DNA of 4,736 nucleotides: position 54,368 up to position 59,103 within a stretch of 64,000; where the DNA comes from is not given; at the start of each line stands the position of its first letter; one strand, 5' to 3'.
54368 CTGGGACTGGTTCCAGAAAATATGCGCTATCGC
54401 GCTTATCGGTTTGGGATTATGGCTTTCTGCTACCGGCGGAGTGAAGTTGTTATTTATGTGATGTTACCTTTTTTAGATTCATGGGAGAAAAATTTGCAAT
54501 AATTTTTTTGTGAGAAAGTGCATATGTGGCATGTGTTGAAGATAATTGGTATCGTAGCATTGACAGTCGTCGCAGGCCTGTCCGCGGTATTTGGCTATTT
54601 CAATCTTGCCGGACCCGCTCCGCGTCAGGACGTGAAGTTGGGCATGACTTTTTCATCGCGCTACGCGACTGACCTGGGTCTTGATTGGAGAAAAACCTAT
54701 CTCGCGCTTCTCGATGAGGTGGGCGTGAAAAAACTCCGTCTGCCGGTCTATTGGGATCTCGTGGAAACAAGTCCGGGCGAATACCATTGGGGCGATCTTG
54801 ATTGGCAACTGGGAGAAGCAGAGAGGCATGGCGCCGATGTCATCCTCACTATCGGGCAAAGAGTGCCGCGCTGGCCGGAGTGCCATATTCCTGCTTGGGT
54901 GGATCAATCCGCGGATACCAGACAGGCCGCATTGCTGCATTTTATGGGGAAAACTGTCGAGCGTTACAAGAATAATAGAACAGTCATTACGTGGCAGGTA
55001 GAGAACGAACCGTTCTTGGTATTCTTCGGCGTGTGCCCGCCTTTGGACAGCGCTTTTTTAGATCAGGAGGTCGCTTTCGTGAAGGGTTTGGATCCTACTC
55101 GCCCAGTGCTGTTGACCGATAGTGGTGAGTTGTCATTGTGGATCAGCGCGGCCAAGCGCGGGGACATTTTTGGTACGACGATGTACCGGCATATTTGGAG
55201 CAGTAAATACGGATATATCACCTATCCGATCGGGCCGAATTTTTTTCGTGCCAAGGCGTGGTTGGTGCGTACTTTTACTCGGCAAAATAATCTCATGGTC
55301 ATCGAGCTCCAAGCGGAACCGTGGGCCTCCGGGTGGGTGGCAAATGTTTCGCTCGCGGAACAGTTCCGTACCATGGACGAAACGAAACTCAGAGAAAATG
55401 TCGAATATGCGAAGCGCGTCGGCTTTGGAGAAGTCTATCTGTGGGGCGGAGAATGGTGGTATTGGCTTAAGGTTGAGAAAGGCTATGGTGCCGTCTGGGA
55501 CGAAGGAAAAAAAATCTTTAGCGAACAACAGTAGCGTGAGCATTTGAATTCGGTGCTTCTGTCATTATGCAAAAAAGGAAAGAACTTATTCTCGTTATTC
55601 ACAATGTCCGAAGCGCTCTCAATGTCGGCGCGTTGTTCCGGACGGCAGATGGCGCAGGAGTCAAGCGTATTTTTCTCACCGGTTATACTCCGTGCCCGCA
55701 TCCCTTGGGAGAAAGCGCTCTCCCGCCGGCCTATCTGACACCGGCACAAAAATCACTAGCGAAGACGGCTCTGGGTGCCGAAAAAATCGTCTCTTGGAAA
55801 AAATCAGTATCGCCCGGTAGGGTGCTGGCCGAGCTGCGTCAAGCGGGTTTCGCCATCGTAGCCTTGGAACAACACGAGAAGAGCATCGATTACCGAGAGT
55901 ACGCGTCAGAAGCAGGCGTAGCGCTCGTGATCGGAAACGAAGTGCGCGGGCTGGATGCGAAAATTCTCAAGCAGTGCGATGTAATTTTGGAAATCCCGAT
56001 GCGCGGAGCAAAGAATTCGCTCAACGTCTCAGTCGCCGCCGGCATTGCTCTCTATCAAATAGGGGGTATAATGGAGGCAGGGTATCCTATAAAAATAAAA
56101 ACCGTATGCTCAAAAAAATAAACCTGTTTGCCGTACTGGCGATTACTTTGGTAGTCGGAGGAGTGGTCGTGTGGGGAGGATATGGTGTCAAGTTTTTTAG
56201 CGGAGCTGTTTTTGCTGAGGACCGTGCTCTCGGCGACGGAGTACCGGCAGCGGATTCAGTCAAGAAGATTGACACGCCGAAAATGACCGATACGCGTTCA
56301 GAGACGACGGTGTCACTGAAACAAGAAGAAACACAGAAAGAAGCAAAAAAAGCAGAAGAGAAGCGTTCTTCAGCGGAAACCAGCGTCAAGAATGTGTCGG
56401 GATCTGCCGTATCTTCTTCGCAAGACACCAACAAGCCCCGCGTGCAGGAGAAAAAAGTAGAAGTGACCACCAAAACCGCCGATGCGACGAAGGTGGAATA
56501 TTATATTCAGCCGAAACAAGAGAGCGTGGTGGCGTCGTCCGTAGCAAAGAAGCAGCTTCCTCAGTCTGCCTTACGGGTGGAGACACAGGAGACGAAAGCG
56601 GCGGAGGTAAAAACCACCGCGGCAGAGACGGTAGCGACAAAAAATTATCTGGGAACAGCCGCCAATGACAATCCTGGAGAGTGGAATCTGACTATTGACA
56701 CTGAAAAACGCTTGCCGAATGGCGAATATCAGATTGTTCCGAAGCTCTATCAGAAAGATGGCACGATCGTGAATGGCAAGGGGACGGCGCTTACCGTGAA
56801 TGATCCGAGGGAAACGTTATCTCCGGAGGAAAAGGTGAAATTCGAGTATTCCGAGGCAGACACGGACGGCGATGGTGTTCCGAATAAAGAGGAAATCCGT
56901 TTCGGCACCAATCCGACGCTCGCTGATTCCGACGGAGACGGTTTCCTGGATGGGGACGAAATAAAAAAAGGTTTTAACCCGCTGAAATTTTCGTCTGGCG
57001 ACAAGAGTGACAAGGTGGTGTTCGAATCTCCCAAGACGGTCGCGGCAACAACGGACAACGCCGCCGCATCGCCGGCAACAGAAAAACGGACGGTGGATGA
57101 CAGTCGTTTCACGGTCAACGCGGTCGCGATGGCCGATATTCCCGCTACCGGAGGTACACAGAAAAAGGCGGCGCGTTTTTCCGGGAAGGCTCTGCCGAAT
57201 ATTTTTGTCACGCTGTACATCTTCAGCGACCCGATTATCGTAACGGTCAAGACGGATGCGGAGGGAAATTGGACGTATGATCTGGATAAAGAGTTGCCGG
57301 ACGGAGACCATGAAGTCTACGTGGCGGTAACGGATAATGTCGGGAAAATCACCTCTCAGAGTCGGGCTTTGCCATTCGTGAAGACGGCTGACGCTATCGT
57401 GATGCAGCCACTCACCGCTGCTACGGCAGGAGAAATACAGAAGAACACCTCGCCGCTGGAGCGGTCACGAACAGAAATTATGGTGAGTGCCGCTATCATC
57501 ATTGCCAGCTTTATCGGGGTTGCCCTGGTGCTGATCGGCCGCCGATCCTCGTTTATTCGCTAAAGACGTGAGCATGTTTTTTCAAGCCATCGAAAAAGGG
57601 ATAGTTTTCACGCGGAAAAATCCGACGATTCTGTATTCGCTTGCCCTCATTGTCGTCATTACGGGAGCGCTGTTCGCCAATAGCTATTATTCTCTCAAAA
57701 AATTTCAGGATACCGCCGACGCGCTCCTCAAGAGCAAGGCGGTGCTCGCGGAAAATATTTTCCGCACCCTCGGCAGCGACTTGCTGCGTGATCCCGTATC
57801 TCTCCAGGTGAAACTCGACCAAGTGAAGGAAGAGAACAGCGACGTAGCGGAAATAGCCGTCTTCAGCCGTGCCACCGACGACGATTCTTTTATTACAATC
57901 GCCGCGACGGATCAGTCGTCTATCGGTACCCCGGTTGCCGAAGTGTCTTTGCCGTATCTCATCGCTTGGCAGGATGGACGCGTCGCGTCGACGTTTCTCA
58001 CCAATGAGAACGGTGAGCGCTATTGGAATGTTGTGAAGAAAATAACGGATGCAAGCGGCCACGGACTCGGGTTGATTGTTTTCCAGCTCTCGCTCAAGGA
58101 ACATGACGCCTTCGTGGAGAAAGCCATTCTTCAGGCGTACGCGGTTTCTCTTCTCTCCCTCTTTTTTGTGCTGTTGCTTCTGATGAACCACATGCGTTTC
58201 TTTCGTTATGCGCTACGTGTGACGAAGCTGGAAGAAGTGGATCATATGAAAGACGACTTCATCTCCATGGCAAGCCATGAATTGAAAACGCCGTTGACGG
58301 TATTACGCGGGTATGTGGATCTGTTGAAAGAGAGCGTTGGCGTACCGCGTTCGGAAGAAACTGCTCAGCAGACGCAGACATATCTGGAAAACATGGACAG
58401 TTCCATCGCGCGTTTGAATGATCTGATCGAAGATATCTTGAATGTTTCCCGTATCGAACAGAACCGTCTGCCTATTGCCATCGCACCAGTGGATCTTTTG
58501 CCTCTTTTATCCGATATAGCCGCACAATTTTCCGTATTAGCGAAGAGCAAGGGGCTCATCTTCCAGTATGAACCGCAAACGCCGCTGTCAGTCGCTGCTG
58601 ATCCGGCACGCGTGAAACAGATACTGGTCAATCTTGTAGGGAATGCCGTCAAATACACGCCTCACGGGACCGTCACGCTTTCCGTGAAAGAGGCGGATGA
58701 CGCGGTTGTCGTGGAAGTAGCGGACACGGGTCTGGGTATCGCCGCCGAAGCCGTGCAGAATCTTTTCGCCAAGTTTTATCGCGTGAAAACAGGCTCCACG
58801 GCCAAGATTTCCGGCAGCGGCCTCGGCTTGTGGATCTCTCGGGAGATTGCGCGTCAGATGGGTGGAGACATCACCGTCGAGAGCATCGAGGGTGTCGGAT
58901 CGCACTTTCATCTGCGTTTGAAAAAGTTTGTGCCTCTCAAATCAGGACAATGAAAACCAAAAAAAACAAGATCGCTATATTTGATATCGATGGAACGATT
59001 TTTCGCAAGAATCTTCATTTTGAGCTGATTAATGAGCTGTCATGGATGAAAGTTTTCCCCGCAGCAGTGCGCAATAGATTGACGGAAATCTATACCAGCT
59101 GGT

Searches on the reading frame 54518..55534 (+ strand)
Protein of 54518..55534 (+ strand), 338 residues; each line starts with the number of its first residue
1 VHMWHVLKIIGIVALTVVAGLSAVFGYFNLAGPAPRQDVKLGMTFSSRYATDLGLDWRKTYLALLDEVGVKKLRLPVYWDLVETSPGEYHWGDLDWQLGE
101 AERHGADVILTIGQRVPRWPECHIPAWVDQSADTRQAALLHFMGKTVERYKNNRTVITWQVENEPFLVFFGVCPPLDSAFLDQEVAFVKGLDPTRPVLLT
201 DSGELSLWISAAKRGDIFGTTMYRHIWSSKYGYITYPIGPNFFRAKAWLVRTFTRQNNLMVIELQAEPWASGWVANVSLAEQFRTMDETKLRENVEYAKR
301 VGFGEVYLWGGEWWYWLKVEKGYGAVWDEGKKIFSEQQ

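Call 9: search_protein_families(library=pfam, proteins=[window:54518-55534:+], max_evalue=0.001)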
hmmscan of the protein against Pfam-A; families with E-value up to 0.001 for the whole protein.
window:54518-55534:+ (338 aa): 3 families
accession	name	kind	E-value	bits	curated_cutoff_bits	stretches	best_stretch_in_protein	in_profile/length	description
PF02449.21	Glyco_hydro_42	-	1.3e-05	25.2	21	0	141-167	114-140/376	Beta-galactosidase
PF02836.23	Glyco_hydro_2_C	-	6.6e-05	22.6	21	1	133-202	104-163/302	Glycosyl hydrolases family 2, TIM barrel domain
PF00150.24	Cellulase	-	0.00011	22.2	23.5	1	59-166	24-131/272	Cellulase (glycosyl hydrolase family 5)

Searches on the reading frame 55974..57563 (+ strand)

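Call 9: search_protein_families(library=pfam, proteins=[window:55974-57563:+], max_evalue=0.001)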
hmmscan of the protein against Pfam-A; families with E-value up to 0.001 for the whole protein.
window:55974-57563:+ (529 aa): 3 families
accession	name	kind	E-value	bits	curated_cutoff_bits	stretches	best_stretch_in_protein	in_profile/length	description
PF19077.6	Big_13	-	2.3e-11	44.5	27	1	395-464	24-95/102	Bacterial Ig-like domain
PF18884.5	TSP3_bac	-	1.4e-10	41.2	25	2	296-316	1-21/22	Bacterial TSP3 repeat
PF13405.12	EF-hand_6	-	0.00071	19.6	25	0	317-335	9-27/30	EF-hand domain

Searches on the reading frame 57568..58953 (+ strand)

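Call 9: search_protein_families(library=pfam, proteins=[window:57568-58953:+], max_evalue=0.001)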
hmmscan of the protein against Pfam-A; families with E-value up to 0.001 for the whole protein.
window:57568-58953:+ (461 aa): 3 families
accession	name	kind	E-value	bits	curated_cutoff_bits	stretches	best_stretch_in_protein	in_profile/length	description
PF02518.31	HATPase_c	-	1.4e-29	103.2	26.4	1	345-452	2-108/111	Histidine kinase-, DNA gyrase B-, and HSP90-like ATPase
PF00512.31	HisKA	-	4.1e-19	68.8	26.9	1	227-298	1-65/66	His Kinase A (phospho-acceptor) domain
PF13581.12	HATPase_c_2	-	0.00021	21.7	27.4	1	353-430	40-111/127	Histidine kinase-like ATPase domain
